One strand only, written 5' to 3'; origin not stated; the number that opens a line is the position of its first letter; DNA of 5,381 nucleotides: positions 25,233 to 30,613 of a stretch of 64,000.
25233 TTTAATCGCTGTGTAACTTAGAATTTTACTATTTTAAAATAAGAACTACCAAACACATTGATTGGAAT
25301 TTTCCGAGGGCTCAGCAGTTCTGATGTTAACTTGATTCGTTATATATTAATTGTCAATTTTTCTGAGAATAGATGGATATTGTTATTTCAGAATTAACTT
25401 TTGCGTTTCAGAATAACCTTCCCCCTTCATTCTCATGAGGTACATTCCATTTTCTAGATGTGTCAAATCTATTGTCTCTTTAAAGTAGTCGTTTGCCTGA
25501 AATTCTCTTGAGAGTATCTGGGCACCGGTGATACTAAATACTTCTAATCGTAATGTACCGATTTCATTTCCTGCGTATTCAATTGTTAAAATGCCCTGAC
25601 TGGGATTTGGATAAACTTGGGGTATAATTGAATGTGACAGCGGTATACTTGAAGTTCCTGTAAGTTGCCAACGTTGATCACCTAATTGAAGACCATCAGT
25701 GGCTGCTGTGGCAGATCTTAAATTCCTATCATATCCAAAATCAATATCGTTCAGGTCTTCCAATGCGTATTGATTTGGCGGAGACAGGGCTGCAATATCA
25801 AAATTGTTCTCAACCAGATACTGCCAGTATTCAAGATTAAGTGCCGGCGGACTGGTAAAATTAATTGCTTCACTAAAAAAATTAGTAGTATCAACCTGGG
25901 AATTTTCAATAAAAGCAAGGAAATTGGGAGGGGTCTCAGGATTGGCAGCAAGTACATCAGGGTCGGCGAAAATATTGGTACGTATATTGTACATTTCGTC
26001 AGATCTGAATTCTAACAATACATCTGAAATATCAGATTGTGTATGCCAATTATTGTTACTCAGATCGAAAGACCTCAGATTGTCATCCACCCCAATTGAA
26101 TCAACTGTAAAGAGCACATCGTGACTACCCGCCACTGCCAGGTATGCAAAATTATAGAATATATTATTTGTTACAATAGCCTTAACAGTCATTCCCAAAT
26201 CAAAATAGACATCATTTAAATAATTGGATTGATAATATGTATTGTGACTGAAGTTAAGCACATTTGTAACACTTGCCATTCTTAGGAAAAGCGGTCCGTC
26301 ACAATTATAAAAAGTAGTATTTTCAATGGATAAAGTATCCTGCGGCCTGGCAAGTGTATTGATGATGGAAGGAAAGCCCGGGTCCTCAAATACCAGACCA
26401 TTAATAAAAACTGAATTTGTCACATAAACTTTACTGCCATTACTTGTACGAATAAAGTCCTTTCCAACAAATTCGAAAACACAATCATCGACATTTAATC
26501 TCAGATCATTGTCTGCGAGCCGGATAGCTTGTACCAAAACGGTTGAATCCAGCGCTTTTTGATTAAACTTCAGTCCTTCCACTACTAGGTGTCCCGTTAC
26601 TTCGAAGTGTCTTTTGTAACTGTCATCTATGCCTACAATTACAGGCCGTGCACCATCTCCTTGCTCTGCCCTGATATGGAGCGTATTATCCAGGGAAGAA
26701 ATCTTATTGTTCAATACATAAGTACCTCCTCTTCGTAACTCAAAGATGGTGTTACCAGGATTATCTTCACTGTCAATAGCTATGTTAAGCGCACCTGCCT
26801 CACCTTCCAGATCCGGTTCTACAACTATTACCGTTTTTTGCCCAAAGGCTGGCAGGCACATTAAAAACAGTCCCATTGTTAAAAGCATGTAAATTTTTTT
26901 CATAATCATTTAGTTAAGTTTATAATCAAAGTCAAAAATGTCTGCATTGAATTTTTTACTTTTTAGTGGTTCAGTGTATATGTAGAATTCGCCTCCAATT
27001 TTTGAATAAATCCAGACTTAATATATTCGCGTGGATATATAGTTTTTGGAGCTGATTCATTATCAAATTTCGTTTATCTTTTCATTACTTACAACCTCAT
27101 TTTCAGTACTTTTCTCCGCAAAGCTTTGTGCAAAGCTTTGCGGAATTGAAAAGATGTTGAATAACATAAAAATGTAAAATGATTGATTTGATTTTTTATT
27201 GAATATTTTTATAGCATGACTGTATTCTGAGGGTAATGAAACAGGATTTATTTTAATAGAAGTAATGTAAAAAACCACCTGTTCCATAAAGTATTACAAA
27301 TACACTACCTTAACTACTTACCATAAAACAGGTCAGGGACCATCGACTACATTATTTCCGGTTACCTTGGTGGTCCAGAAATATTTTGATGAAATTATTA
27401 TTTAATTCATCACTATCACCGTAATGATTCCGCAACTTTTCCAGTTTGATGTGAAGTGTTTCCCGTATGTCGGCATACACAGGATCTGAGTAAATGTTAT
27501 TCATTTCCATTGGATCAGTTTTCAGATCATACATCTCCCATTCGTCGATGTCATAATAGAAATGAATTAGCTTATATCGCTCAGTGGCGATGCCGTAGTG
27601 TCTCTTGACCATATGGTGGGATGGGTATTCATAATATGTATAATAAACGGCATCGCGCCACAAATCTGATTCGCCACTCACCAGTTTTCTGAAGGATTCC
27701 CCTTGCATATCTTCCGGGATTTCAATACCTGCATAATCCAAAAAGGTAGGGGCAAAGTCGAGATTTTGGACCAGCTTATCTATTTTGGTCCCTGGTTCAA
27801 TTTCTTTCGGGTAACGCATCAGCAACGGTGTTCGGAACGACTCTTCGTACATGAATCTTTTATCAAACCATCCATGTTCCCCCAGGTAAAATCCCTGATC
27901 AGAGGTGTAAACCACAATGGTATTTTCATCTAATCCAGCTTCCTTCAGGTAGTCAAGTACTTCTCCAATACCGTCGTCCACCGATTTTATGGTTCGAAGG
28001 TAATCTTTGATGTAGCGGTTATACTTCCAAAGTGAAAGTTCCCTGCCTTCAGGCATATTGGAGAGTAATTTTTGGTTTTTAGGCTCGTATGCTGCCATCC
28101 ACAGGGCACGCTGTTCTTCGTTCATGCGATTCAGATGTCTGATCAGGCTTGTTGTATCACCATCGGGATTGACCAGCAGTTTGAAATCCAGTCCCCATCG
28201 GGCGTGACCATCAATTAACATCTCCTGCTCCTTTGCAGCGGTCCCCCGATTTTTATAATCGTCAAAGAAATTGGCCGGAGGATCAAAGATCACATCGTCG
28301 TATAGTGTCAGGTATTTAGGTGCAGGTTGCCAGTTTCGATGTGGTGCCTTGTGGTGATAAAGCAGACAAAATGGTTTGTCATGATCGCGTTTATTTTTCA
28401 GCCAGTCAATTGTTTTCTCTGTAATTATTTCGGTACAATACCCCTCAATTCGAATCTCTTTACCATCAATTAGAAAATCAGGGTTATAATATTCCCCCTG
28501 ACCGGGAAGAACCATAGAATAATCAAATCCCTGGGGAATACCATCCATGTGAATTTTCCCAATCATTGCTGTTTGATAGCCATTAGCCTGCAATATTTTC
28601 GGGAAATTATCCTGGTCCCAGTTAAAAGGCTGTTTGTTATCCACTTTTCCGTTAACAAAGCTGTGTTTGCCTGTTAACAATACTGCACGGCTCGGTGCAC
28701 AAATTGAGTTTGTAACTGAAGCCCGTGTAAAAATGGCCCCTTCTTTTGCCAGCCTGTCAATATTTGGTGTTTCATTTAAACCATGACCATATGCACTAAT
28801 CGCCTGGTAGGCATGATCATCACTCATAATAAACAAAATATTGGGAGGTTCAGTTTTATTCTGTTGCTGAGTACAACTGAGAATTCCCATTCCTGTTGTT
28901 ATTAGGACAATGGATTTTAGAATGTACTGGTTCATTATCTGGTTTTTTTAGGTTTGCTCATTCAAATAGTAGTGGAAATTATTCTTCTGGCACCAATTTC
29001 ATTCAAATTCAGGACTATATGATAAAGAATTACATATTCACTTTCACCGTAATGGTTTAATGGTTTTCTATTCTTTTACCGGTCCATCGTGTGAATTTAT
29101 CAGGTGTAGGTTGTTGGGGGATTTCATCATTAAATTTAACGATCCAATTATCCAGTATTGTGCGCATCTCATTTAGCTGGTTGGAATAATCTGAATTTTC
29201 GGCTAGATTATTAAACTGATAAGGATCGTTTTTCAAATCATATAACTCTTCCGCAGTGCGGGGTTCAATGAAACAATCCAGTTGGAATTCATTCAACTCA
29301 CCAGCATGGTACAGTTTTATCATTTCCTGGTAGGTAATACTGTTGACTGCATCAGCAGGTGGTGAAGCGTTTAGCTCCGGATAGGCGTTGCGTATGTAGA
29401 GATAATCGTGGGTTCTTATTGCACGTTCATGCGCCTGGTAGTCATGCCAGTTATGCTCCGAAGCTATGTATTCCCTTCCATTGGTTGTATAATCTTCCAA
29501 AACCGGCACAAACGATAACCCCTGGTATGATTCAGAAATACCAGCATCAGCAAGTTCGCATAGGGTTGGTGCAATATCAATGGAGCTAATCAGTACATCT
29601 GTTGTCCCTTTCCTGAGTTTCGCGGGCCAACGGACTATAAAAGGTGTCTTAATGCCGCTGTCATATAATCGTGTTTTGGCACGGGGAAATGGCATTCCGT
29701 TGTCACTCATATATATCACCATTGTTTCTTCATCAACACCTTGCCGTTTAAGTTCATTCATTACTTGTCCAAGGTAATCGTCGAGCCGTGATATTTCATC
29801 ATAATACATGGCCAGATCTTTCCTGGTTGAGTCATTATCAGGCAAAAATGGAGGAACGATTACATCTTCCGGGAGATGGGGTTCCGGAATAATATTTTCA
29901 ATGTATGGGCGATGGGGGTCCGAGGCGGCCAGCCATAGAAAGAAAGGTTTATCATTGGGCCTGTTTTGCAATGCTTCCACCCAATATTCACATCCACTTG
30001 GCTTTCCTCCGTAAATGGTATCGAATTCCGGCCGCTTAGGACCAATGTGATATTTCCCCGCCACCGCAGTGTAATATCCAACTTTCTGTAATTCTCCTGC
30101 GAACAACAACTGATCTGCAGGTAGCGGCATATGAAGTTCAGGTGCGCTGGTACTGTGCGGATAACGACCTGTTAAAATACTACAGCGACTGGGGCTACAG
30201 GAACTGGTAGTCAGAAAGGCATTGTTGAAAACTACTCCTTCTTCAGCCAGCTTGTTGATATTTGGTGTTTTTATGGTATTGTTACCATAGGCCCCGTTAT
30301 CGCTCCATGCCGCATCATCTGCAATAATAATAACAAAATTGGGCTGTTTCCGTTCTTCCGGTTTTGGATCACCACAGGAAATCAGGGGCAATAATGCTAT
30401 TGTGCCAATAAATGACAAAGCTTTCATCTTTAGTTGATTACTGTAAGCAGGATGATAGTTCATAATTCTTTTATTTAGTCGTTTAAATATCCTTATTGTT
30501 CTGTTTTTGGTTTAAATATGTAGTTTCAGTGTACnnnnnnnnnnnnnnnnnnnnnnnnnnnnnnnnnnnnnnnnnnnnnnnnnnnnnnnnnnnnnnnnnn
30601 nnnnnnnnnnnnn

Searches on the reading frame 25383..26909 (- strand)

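Call 11: search_protein_families(library=pfam, proteins=[window:25383-26909:-], max_evalue=0.00001)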
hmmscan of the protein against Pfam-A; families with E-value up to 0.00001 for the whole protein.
window:25383-26909:- (508 aa): 1 family
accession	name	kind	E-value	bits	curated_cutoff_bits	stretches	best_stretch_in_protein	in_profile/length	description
PF18962.6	Por_Secre_tail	-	4e-14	53.1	27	1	432-506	1-74/75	Secretion system C-terminal sorting domain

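Call 67: search_protein_families(library=ncbifam, proteins=[window:25383-26909:-], max_evalue=0.00001)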
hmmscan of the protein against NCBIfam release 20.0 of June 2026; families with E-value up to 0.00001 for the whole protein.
window:25383-26909:- (508 aa): 2 families
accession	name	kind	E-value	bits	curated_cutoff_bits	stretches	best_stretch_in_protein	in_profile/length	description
NF038113.1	T9SSA_dep_M36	equivalog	2.6e-12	45.7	885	1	431-508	794-869/869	T9SS-dependent M36 family metallopeptidase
TIGR04183.1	Por_Secre_tail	domain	4.7e-12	45.7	23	1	432-508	1-72/72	T9SS type A sorting domain-containing protein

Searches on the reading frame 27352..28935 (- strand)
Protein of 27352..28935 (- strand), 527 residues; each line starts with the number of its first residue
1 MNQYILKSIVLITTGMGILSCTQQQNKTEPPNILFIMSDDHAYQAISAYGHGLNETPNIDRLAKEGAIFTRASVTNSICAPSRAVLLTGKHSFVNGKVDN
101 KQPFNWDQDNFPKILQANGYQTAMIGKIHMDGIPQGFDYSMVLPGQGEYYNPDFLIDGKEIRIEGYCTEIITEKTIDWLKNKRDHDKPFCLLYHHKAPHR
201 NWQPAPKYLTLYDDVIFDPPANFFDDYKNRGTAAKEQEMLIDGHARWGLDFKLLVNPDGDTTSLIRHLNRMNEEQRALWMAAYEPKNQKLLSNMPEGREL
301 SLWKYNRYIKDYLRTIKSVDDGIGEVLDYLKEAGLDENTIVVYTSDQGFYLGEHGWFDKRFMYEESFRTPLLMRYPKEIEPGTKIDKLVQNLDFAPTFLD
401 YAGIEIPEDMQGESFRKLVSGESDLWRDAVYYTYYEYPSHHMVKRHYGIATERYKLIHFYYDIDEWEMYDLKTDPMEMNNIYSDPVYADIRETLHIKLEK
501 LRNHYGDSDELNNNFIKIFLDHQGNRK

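Call 11: search_protein_families(library=pfam, proteins=[window:27352-28935:-], max_evalue=0.00001)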
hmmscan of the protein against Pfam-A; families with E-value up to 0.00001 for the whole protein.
window:27352-28935:- (527 aa): 3 families
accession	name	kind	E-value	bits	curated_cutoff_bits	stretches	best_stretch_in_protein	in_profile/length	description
PF16347.10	SGSH_C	-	4.1e-75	251.5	29.3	1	352-503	1-153/154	N-sulphoglucosamine sulphohydrolase, C-terminal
PF00884.28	Sulfatase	-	1.8e-56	192.1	25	1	31-404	1-301/301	Sulfatase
PF01663.27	Phosphodiest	-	2.9e-08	34.1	23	0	312-349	184-221/342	Type I phosphodiesterase / nucleotide pyrophosphatase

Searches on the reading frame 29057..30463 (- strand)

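Call 11: search_protein_families(library=pfam, proteins=[window:29057-30463:-], max_evalue=0.00001)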
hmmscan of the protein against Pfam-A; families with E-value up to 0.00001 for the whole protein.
window:29057-30463:- (468 aa): 3 families
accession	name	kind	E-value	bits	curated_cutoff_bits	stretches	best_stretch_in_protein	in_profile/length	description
PF00884.28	Sulfatase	-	1.1e-48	166.6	25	1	41-306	1-300/301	Sulfatase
PF16347.10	SGSH_C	-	6e-19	69.1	29.3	1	264-357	9-107/154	N-sulphoglucosamine sulphohydrolase, C-terminal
PF01663.27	Phosphodiest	-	1e-09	38.9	23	0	221-257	185-221/342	Type I phosphodiesterase / nucleotide pyrophosphatase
